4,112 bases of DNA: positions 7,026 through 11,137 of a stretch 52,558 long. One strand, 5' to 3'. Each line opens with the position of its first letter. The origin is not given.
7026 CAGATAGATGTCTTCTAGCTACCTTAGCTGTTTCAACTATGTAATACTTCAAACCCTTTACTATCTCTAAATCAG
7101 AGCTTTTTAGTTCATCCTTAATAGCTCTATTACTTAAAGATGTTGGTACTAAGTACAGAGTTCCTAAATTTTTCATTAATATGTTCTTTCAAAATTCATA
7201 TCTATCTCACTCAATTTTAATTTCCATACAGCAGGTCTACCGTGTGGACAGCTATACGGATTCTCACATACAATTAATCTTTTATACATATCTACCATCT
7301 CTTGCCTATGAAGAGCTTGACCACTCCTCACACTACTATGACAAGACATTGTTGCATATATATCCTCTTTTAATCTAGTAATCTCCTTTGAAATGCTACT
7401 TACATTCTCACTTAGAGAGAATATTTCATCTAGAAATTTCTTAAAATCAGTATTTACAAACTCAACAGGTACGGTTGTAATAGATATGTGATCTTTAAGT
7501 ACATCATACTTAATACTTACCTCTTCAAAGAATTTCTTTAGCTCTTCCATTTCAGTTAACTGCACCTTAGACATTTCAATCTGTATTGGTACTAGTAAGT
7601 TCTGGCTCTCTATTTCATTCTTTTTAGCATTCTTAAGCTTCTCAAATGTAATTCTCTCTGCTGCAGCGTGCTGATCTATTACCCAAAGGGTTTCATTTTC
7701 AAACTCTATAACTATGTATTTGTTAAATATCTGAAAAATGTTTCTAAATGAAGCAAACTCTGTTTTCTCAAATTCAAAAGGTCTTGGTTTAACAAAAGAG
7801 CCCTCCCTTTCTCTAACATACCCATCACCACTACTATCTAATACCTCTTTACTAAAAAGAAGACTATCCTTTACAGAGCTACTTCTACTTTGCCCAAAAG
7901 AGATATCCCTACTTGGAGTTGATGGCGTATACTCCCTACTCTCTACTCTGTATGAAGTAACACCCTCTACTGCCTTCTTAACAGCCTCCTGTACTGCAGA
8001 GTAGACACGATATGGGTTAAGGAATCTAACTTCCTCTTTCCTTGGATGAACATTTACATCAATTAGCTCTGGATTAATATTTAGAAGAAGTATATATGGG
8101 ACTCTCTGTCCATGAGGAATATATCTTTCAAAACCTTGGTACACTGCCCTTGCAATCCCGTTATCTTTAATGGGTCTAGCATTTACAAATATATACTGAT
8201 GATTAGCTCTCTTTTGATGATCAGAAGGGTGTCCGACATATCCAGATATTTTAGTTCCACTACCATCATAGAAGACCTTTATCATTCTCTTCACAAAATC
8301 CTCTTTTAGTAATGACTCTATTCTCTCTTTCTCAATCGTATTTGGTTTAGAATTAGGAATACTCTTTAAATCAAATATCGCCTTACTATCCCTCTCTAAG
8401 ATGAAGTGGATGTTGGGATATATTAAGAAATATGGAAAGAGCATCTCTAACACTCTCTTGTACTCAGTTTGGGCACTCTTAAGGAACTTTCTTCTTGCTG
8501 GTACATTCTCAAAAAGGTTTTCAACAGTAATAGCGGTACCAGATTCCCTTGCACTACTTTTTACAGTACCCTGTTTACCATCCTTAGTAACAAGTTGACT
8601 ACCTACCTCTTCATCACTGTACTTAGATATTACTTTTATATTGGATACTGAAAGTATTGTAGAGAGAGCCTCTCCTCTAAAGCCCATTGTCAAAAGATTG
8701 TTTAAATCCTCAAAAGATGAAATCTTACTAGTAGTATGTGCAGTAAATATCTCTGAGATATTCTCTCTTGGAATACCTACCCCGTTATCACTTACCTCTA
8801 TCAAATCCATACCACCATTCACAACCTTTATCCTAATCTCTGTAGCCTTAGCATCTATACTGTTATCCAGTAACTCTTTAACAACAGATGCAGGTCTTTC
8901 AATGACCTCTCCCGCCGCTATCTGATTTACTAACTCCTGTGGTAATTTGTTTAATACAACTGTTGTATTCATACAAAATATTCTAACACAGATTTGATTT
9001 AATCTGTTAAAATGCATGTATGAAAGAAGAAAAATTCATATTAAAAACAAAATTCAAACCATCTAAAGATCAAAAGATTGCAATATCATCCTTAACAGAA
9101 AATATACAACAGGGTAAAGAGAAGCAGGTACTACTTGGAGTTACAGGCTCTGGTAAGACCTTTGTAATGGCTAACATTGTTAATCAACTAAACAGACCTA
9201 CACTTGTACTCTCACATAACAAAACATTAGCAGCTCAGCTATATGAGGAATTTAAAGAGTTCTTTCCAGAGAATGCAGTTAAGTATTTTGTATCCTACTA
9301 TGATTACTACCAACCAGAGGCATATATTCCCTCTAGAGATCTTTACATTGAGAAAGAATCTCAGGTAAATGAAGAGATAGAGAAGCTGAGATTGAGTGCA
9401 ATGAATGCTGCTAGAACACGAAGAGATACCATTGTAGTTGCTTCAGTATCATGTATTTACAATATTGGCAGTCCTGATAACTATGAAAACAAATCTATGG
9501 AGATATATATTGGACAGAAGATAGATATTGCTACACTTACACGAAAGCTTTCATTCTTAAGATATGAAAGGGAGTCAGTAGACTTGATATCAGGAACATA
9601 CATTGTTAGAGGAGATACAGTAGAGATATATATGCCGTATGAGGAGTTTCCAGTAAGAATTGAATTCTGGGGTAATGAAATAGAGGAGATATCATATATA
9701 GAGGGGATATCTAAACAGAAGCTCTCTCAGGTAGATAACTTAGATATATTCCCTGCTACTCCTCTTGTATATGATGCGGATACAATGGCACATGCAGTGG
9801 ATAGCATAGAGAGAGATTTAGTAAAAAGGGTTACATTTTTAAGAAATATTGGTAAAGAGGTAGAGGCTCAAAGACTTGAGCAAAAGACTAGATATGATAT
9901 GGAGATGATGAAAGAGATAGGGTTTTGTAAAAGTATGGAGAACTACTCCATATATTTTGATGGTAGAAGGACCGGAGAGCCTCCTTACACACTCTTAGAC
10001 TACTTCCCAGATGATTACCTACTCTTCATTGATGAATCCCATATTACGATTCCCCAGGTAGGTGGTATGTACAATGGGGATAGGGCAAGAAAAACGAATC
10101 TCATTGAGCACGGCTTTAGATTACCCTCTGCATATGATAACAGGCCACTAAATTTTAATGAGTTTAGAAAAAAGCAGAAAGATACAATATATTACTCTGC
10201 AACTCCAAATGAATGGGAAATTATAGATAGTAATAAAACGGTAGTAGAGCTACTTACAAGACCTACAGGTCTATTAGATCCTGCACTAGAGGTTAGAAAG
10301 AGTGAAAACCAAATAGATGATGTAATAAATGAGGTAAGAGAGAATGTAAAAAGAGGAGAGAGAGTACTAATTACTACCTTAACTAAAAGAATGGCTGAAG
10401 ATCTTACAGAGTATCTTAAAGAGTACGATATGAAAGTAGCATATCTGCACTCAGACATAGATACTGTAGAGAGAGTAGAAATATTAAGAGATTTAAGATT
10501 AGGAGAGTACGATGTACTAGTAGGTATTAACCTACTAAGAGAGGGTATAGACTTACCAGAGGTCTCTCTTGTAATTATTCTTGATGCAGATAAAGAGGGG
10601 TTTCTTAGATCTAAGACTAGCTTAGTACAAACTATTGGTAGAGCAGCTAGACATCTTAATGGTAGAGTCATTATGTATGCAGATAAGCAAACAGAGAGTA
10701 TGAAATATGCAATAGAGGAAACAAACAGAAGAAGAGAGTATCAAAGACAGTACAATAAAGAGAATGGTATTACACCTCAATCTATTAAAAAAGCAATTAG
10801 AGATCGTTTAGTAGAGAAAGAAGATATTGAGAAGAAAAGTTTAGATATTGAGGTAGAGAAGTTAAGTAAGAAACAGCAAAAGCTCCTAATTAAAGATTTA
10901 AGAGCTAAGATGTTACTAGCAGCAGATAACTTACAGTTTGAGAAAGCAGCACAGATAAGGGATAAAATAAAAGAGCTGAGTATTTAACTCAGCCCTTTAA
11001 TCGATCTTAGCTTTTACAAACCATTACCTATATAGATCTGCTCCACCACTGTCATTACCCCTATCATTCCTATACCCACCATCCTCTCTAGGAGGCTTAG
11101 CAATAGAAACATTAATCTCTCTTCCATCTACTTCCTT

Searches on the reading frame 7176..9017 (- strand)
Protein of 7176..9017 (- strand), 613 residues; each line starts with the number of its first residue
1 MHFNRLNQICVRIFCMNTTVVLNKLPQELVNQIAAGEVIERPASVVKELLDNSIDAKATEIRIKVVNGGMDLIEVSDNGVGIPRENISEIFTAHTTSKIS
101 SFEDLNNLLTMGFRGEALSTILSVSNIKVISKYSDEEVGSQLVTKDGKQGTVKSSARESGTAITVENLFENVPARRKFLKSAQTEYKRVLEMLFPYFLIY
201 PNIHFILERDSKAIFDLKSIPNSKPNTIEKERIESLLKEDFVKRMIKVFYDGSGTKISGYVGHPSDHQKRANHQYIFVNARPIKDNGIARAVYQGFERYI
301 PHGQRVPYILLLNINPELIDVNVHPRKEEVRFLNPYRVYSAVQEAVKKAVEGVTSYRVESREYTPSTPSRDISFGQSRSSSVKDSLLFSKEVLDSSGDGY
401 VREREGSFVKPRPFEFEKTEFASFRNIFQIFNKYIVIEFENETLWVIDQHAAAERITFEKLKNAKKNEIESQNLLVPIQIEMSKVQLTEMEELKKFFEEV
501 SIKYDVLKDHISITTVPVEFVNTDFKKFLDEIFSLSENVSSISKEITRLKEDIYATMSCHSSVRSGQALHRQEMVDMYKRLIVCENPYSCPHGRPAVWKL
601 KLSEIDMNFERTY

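Call 63: search_protein_families(library=pfam, proteins=[window:7176-9017:-], max_evalue=0.0001)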
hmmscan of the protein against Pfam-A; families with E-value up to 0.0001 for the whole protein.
window:7176-9017:- (613 aa): 4 families
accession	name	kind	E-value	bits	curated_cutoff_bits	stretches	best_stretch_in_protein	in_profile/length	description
PF01119.25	DNA_mis_repair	-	1.4e-31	109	26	1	233-350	1-118/119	DNA mismatch repair protein, C-terminal domain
PF08676.16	MutL_C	-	1.9e-28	99.4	25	1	427-569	1-142/142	MutL C terminal dimerisation domain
PF13589.12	HATPase_c_3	-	8.5e-14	52.2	25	1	43-146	4-107/137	Histidine kinase-, DNA gyrase B-, and HSP90-like ATPase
PF02518.31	HATPase_c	-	4.2e-11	43.7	26.4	1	40-96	4-63/111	Histidine kinase-, DNA gyrase B-, and HSP90-like ATPase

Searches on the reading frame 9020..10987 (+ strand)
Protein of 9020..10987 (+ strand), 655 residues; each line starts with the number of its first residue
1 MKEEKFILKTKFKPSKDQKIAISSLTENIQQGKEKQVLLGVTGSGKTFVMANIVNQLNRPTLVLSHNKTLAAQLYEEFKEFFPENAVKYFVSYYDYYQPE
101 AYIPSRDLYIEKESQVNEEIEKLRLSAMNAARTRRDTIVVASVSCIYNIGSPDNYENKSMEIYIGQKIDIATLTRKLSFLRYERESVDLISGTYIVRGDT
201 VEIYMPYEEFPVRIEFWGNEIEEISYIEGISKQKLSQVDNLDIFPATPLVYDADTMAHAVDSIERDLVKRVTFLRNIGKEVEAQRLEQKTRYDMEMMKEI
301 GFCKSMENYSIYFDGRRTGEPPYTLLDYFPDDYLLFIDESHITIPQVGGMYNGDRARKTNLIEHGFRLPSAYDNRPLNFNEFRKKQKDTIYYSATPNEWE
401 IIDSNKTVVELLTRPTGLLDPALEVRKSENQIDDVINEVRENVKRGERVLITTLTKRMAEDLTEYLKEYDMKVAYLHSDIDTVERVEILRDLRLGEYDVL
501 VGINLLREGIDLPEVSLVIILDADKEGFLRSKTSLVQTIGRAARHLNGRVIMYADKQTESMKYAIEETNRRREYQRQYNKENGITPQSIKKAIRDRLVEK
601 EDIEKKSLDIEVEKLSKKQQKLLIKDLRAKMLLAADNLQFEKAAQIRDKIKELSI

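Call 63: search_protein_families(library=pfam, proteins=[window:9020-10987:+], max_evalue=0.0001)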
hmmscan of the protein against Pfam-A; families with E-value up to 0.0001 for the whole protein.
window:9020-10987:+ (655 aa): 7 families
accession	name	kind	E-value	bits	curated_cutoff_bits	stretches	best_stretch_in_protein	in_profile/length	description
PF00271.37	Helicase_C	-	1.4e-23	83.7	23.5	1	434-545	5-109/110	Helicase conserved C-terminal domain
PF17757.6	UvrB_inter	-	4.3e-23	81.7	22.9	1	161-247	2-89/91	UvrB interaction domain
PF12344.14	UvrB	-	8.2e-21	74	27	1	552-594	1-43/43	Ultra-violet resistance protein B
PF04851.21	ResIII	-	3e-15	57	22.5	1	12-120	2-114/164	Type III restriction enzyme, res subunit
PF02151.25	UVR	-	1.2e-09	38.1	21.5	1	623-654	3-34/36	UvrB/uvrC motif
PF00270.35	DEAD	-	1.6e-08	34.9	26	1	16-88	2-75/167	DEAD/DEAH box helicase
PF13604.12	AAA_30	-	4e-05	23.9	27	0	16-78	4-66/191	AAA domain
